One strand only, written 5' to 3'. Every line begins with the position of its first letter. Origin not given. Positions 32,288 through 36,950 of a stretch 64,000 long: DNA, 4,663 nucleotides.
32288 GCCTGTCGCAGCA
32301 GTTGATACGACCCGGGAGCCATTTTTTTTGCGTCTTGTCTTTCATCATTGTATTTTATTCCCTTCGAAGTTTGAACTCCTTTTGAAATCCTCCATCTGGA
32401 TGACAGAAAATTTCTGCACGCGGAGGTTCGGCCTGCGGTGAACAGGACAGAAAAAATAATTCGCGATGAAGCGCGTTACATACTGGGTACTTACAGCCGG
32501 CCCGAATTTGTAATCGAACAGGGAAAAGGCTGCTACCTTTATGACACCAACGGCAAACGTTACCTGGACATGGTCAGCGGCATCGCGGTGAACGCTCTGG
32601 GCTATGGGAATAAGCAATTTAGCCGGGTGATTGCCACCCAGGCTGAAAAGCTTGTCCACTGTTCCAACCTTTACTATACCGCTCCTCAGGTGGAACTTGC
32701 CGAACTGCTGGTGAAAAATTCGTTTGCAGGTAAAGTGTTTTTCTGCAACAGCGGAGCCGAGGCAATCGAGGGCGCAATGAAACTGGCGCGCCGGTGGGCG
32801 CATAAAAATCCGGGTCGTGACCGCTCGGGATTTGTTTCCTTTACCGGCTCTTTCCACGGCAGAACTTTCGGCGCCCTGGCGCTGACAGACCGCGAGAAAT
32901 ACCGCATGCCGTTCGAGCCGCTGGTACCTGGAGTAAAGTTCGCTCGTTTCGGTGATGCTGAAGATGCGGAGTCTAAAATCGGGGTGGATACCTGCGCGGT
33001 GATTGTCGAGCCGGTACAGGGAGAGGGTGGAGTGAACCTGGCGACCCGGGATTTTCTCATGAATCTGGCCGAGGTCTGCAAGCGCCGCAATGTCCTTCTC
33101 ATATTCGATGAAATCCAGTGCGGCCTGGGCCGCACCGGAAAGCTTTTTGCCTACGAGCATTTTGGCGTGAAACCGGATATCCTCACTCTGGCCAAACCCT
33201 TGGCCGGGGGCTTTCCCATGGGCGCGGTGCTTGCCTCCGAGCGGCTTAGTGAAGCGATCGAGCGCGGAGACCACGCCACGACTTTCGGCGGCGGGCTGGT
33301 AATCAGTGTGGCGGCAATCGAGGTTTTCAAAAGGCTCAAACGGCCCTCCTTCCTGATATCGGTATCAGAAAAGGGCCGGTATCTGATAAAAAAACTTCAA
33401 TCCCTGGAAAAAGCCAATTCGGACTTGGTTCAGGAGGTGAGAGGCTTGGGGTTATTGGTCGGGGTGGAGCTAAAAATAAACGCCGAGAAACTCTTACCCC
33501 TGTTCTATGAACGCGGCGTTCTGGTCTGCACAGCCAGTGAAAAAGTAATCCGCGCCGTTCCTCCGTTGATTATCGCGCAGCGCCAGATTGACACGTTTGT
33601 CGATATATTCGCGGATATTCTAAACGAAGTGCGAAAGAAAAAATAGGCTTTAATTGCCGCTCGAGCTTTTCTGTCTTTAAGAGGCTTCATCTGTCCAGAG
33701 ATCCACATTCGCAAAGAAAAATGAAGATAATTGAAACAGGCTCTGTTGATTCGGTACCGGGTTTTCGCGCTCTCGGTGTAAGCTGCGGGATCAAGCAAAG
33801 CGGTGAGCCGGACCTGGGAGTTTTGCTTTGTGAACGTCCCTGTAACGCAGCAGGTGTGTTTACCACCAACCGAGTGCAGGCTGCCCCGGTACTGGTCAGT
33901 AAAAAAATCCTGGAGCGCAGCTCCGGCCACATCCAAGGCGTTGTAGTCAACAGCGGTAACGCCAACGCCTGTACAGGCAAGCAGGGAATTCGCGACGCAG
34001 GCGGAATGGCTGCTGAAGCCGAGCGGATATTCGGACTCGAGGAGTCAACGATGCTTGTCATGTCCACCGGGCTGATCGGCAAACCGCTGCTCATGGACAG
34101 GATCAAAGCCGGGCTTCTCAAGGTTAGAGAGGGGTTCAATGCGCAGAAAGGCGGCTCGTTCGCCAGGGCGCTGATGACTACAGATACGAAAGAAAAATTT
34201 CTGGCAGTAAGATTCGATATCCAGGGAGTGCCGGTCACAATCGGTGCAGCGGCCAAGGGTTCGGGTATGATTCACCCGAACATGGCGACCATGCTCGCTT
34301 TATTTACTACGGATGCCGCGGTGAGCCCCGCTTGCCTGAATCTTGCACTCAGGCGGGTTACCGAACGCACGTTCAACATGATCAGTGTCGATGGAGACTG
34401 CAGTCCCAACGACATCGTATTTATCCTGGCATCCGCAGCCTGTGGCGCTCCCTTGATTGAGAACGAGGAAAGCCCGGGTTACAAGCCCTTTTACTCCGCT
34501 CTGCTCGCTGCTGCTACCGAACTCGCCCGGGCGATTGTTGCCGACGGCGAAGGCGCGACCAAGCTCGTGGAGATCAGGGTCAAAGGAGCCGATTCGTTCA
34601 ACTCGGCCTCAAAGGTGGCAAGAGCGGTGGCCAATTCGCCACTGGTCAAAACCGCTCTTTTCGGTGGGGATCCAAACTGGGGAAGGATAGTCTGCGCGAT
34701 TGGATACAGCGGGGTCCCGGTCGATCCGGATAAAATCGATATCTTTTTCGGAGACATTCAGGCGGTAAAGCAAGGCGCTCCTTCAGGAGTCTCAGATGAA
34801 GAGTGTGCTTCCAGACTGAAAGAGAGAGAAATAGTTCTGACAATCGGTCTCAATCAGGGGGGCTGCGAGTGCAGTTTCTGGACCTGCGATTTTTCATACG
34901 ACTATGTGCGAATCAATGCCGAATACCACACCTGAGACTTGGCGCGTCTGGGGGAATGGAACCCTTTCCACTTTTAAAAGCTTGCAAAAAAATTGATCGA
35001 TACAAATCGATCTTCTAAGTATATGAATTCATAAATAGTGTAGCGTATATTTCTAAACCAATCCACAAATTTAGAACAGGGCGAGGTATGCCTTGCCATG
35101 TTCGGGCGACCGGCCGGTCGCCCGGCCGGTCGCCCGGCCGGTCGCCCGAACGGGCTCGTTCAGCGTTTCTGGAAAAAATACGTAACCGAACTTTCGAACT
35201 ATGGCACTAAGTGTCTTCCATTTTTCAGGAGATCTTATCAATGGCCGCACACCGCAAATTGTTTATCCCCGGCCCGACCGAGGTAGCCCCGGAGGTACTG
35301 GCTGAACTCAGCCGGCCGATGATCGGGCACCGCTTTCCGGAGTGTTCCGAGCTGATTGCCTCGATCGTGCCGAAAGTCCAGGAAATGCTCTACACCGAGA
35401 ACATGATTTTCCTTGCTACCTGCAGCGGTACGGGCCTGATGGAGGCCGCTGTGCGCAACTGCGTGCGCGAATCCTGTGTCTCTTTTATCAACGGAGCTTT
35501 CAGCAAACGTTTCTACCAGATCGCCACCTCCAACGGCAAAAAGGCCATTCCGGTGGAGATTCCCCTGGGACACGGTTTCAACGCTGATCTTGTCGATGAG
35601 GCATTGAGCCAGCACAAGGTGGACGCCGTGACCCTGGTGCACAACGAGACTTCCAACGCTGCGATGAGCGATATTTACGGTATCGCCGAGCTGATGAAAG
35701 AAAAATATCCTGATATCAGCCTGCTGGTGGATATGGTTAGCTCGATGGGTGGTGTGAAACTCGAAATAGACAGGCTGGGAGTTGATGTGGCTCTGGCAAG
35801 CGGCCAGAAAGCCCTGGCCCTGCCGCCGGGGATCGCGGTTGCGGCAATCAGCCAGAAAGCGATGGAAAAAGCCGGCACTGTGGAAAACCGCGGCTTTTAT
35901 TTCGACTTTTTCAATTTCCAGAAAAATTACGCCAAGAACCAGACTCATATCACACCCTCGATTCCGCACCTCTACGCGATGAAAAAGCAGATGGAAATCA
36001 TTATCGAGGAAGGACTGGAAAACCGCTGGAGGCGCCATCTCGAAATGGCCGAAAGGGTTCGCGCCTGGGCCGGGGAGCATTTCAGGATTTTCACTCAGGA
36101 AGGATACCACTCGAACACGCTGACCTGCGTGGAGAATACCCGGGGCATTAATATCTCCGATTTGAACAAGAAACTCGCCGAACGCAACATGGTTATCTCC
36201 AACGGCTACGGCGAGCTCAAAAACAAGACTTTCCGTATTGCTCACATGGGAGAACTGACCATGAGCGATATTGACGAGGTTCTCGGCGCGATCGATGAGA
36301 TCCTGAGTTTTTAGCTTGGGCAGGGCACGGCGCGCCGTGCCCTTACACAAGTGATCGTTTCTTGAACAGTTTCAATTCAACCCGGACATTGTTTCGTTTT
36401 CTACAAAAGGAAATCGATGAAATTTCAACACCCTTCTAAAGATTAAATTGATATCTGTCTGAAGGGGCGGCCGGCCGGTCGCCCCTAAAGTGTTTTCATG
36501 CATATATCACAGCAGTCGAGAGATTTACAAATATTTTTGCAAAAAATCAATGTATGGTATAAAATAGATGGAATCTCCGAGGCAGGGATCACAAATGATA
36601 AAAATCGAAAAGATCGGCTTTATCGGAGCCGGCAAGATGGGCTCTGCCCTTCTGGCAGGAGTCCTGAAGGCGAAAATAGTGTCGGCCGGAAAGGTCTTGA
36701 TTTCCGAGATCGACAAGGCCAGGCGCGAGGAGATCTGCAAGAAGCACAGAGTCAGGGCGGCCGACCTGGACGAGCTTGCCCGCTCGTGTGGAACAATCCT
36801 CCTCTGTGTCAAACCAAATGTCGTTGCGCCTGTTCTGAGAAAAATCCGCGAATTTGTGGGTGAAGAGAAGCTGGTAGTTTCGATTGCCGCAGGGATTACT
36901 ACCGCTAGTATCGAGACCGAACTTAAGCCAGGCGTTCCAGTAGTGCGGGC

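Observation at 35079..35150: Complex REP-like palindromic element with a 12-mer tandem array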

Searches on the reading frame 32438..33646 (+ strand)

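Call 13: search_protein_families(library=ncbifam, proteins=[window:32438-33646:+])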
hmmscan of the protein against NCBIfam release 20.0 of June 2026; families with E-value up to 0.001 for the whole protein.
window:32438-33646:+ (402 aa): 69 families (the best 25 are shown)
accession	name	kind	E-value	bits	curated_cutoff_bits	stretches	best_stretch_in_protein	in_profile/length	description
TIGR00707.1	argD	subfamily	1.7e-143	478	410.05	1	14-396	1-381/381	acetylornithine/succinylornithine family transaminase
NF002325.0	PRK01278.1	subfamily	3.1e-133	444.2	372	1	14-401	5-392/395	acetylornithine transaminase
NF002874.0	PRK03244.1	equivalog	3.3e-123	411.4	457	1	7-401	10-398/399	acetylornithine transaminase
NF002797.0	PRK02936.1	equivalog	4.9e-118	394.2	496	1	15-398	4-380/385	acetylornithine transaminase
NF003468.0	PRK05093.1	subfamily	7.9e-112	373.9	522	1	10-398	10-402/405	acetylornithine/succinyldiaminopimelate transaminase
NF009047.0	PRK12381.1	subfamily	3.2e-111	372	630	1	12-400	11-402/406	bifunctional succinylornithine transaminase/acetylornithine transaminase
TIGR03246.1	arg_catab_astC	subfamily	7e-110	367.7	609.95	1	13-394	8-392/397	acetylornithine/succinylornithine family transaminase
NF004426.0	PRK05769.1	equivalog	3.2e-105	352.5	552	2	185-398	222-440/441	acetyl ornithine aminotransferase family protein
NF003273.0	PRK04260.1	equivalog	7.2e-102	340.8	616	1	15-395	4-375/376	acetylornithine transaminase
NF005993.0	PRK08117.1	subfamily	1.3e-101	340.3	574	2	186-400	209-432/433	aspartate aminotransferase family protein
NF002985.0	PRK03715.1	equivalog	1.9e-100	336.3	568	1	19-398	15-394/395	acetylornithine transaminase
NF003397.0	PRK04612.1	equivalog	4e-92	309.2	735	1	10-384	10-390/408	acetylornithine transaminase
NF045491.1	LysJ_Sulfobales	equivalog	1.4e-90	303.9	700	1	18-399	6-381/386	[LysW]-aminoadipate semialdehyde/glutamate semialdehyde transaminase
NF042418.1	LysJ_Th_th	equivalog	3.5e-89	299.4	700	1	11-395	7-385/386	[LysW]-aminoadipate semialdehyde transaminase LysJ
TIGR01885.1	Orn_aminotrans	equivalog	1.9e-82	277.2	378.4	1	4-395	1-401/402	ornithine--oxo-acid transaminase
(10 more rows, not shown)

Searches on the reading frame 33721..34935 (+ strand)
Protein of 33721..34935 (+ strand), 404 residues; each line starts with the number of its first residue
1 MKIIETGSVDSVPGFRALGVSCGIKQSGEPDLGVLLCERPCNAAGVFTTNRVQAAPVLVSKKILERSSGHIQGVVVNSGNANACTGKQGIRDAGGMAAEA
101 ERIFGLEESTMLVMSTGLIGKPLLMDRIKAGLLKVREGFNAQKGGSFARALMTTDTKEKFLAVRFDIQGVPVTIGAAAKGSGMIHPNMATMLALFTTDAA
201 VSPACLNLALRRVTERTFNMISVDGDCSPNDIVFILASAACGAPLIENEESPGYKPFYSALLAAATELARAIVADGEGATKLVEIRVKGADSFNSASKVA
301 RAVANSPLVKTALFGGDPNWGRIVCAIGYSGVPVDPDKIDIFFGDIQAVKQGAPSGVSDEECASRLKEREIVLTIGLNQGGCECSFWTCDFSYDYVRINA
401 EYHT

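Call 13: search_protein_families(library=ncbifam, proteins=[window:33721-34935:+])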
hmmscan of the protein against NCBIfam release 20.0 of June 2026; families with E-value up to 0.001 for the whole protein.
window:33721-34935:+ (404 aa): 2 families
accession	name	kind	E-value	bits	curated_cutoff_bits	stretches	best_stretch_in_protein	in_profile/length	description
NF003802.0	PRK05388.1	equivalog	8.4e-146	485.6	351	1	7-404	5-400/400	bifunctional glutamate N-acetyltransferase/amino-acid acetyltransferase ArgJ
TIGR00120.1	ArgJ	equivalog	2.8e-138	461.1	298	1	7-404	3-405/405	bifunctional ornithine acetyltransferase/N-acetylglutamate synthase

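Call 61: find_homologous_proteins(query=window:33721-34935:+, max_evalue=1e-50)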
Query window:33721-34935:+ (404 aa): 7999 proteins with E <= 1e-50 among 8000 candidates; the best 120 are listed.
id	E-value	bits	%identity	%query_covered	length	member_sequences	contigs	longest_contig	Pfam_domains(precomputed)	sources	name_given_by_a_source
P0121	1.5e-265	898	100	100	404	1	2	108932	PF01960.24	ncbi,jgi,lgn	-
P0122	5.9e-265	896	100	100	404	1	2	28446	PF01960.24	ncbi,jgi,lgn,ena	-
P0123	1.9e-264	894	99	100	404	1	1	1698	PF01960.24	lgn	-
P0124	2.0e-264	894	100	100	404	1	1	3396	PF01960.24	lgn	-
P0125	5.3e-264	893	100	100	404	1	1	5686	PF01960.24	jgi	-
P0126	6.1e-264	893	100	100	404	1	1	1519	PF01960.24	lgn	-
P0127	2.2e-263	891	99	100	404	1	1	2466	PF01960.24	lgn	-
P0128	2.5e-263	891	99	100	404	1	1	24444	PF01960.24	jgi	jgi:glutamate N-acetyltransferase/amino-acid N-acetyltransferase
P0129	5.2e-263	890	99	100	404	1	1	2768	PF01960.24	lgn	-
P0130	7.0e-263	889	99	100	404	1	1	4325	PF01960.24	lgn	-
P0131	1.1e-262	889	99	100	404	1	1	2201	PF01960.24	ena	-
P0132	1.1e-261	885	99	100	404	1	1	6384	PF01960.24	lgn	-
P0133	2.7e-257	871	99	97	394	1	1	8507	PF01960.24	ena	-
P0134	3.5e-240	815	92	100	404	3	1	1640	PF01960.24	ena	-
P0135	6.8e-239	810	91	100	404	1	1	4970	PF01960.24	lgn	-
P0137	1.3e-226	770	86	100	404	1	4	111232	PF01960.24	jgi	-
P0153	1.5e-148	513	59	100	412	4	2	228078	PF01960.24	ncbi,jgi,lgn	-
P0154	6.3e-148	511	60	100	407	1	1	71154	PF01960.24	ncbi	-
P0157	1.7e-144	500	57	100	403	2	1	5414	PF01960.24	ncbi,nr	ncbi:MAG TPA: bifunctional glutamate N-acetyltransferase/amino-acid acetyltransferase ArgJ [Candidat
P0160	1.7e-141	490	58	100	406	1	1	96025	PF01960.24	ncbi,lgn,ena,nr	ncbi:MAG: bifunctional glutamate N-acetyltransferase/amino-acid acetyltransferase ArgJ [Candidatus G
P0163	7.1e-134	465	61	91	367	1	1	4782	PF01960.24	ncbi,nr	ncbi:MAG: bifunctional glutamate N-acetyltransferase/amino-acid acetyltransferase ArgJ, partial [Gem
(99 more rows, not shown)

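Call 63: find_encoding_contigs(protein=P0137, flank=3500, max_places=4)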
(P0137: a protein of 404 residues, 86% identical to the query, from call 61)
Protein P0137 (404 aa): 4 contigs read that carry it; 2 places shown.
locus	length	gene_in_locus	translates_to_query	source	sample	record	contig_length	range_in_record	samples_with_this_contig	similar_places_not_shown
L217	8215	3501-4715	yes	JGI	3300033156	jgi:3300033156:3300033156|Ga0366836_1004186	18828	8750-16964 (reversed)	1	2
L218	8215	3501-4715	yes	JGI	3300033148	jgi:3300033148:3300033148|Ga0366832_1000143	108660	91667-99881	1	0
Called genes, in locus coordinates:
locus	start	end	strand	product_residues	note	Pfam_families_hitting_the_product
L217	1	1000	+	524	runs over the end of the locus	PF00682:HMGL-like, PF22617:HCS_D2, PF08502:LeuA_dimer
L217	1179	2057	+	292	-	PF01063:Aminotran_4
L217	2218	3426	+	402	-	PF00202:Aminotran_3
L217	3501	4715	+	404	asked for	PF01960:ArgJ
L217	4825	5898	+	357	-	PF00266:Aminotran_5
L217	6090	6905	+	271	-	PF03446:NAD_binding_2 (weak), PF03807:F420_oxidored, PF14748:P5CR_dimer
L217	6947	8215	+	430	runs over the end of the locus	PF03447:NAD_binding_3, PF00742:Homoserine_dh, PF01842:ACT, PF22629:ACT_AHAS_ss (weak)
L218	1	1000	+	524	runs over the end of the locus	PF00682:HMGL-like, PF22617:HCS_D2, PF08502:LeuA_dimer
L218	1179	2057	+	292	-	PF01063:Aminotran_4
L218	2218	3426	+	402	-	PF00202:Aminotran_3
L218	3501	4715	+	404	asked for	PF01960:ArgJ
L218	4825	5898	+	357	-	PF00266:Aminotran_5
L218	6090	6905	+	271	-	PF03446:NAD_binding_2 (weak), PF03807:F420_oxidored, PF14748:P5CR_dimer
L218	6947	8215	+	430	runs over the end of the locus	PF03447:NAD_binding_3, PF00742:Homoserine_dh, PF01842:ACT, PF22629:ACT_AHAS_ss (weak)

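Call 64: find_encoding_contigs(protein=P0135, flank=3500, max_places=4)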
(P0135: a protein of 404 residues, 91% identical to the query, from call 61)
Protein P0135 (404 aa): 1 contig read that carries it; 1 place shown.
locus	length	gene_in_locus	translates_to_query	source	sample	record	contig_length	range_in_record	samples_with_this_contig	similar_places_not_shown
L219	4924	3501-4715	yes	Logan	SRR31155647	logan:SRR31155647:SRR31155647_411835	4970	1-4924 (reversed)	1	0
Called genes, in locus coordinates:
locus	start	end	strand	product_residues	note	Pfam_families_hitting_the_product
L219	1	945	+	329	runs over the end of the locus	?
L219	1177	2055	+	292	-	PF01063:Aminotran_4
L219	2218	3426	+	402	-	PF00202:Aminotran_3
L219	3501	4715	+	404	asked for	PF01960:ArgJ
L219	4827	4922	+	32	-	?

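Call 68: find_encoding_contigs(protein=P0121, flank=10000, max_places=10)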
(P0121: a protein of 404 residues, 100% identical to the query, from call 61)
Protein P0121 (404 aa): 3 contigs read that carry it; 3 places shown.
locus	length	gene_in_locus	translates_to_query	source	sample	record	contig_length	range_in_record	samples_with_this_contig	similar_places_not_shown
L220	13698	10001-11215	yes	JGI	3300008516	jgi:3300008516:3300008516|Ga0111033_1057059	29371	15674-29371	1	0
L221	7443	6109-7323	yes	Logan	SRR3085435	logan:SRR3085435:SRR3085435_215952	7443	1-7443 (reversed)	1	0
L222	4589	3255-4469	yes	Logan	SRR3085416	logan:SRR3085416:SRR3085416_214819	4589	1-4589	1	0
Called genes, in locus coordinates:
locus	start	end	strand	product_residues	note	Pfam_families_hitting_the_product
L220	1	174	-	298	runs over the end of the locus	PF00574:CLP_protease (faint), PF01972:SDH_protease (weak), PF25145:NfeD1b_N, PF01343:Peptidase_S49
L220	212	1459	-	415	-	PF00988:CPSase_sm_chain, PF00117:GATase, PF07722:Peptidase_C26 (weak)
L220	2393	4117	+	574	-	PF02776:TPP_enzyme_N, PF00205:TPP_enzyme_M, PF02775:TPP_enzyme_C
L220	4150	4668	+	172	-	PF01842:ACT, PF22629:ACT_AHAS_ss, PF13710:ACT_5 (weak), PF10369:ALS_ss_C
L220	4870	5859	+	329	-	PF00670:AdoHcyase_NAD (weak), PF02826:2-Hacid_dh_C (weak), PF03446:NAD_binding_2, PF03807:F420_oxidored (weak), PF07991:KARI_N, PF01450:KARI_C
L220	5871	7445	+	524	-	PF00682:HMGL-like, PF22617:HCS_D2, PF08502:LeuA_dimer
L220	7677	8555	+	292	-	PF01063:Aminotran_4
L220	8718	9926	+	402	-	PF00202:Aminotran_3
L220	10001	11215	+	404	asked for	PF01960:ArgJ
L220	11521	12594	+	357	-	PF00266:Aminotran_5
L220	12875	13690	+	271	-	PF03446:NAD_binding_2 (weak), PF03807:F420_oxidored, PF14748:P5CR_dimer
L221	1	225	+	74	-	?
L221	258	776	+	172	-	PF01842:ACT, PF22629:ACT_AHAS_ss, PF13710:ACT_5 (weak), PF10369:ALS_ss_C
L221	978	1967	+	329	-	PF00670:AdoHcyase_NAD (weak), PF02826:2-Hacid_dh_C (weak), PF03446:NAD_binding_2, PF03807:F420_oxidored (weak), PF07991:KARI_N, PF01450:KARI_C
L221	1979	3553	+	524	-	PF00682:HMGL-like, PF22617:HCS_D2, PF08502:LeuA_dimer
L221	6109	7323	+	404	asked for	PF01960:ArgJ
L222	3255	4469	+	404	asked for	PF01960:ArgJ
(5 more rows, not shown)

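Call 69: find_encoding_contigs(protein=P0122, flank=2000, max_places=10)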
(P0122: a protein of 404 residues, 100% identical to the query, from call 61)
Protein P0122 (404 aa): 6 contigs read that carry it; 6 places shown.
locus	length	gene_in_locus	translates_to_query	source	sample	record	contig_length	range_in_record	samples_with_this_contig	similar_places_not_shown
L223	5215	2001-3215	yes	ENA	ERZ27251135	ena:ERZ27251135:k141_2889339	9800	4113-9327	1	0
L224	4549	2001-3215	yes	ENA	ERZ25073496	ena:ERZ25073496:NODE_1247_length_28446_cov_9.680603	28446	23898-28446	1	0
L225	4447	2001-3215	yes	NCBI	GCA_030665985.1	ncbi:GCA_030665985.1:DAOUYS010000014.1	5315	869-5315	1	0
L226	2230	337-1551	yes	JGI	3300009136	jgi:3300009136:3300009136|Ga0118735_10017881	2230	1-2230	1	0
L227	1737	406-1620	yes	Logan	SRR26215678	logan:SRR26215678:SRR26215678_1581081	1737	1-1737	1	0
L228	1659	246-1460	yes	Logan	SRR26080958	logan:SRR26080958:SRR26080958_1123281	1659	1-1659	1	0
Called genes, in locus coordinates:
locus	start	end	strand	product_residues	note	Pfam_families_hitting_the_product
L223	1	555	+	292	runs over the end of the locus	PF01063:Aminotran_4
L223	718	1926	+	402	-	PF00202:Aminotran_3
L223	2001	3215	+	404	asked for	PF01960:ArgJ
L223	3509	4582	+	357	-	PF00266:Aminotran_5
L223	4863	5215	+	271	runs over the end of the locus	PF03446:NAD_binding_2 (weak), PF03807:F420_oxidored, PF14748:P5CR_dimer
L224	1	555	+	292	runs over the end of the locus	PF01063:Aminotran_4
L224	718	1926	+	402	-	PF00202:Aminotran_3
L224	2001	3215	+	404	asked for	PF01960:ArgJ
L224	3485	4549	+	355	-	?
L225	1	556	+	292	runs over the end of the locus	PF01063:Aminotran_4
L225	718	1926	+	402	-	PF00202:Aminotran_3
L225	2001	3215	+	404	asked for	PF01960:ArgJ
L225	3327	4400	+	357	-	PF00266:Aminotran_5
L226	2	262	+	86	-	?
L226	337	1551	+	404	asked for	PF01960:ArgJ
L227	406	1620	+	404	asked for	PF01960:ArgJ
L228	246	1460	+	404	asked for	PF01960:ArgJ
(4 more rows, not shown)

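Call 71: list_cluster_members(proteins=[P0122, P0153, P0154, P0157, P0160, P0163])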
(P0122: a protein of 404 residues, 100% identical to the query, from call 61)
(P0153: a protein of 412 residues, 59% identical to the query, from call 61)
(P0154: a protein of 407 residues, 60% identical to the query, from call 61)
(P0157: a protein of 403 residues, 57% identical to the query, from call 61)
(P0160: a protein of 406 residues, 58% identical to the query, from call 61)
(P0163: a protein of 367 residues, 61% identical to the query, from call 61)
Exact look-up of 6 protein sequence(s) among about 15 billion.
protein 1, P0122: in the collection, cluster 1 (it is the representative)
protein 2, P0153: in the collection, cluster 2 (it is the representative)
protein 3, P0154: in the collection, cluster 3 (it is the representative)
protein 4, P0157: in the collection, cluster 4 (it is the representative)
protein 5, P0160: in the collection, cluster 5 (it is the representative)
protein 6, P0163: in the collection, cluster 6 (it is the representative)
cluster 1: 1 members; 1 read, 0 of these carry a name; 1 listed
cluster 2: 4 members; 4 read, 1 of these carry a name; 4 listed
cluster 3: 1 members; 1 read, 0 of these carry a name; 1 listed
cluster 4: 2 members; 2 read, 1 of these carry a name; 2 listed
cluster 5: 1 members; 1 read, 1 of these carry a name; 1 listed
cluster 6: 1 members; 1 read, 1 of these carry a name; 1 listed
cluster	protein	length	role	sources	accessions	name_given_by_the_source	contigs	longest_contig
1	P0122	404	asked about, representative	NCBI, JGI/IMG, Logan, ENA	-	-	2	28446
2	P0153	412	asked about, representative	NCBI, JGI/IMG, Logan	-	-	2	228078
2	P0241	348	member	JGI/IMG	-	glutamate N-acetyltransferase / amino-acid N-acetyltransferase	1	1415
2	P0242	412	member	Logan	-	-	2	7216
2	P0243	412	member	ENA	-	-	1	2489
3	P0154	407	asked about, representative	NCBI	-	-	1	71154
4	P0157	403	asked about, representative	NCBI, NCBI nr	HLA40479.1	MAG TPA: bifunctional glutamate N-acetyltransferase/amino-acid acetyltransferase ArgJ ... | bifunctional glutamate N-acetyltransferase/amino-acid acetyltransferase ArgJ [Candidatus ...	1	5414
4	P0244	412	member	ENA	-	-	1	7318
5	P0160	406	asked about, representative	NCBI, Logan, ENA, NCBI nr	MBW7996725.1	MAG: bifunctional glutamate N-acetyltransferase/amino-acid acetyltransferase ArgJ ... | bifunctional glutamate N-acetyltransferase/amino-acid acetyltransferase ArgJ [Candidatus ...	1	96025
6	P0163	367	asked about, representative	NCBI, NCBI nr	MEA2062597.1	MAG: bifunctional glutamate N-acetyltransferase/amino-acid acetyltransferase ArgJ, ... | bifunctional glutamate N-acetyltransferase/amino-acid acetyltransferase ArgJ ...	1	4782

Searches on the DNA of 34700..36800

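Call 31: search_rna_families(source=window, start=34700, end=36800, threshold=evalue, max_evalue=10)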
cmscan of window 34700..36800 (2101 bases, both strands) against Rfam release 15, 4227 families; matches with E-value up to 10: 8.
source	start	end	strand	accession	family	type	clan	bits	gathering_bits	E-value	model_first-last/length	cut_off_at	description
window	35084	35168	+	RF03771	mir-341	Gene; miRNA;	-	34.7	90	3.2e-05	1-96/96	no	mir-341 microRNA precursor family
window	35087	35160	-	RF03771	mir-341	Gene; miRNA;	-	29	90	0.0014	1-96/96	no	mir-341 microRNA precursor family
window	36427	36489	-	RF03034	nrdJ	Gene; sRNA;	-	20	40.3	1.1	1-80/80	no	nrdJ RNA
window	35099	35185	+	RF01698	Chloroflexi-1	Gene; sRNA;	-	16.5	80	4.7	1-84/84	no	Chloroflexi-1 RNA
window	35094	35152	-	RF01698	Chloroflexi-1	Gene; sRNA;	-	16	80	6.4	1-84/84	no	Chloroflexi-1 RNA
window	35277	35439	+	RF02563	CbSR3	Gene; antisense;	-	15.9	101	1.4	1-198/198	no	Coxiella burnetii sRNA 3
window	35093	35194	+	RF02901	AaHKsRNA41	Gene; sRNA;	-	14.7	97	2.5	1-187/187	no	Aggregatibacter sRNA 41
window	35106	35132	-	RF02243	Xoo8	Gene; sRNA;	-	13.8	90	0.47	99-125/323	no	Proteobacterial sRNA Xoo8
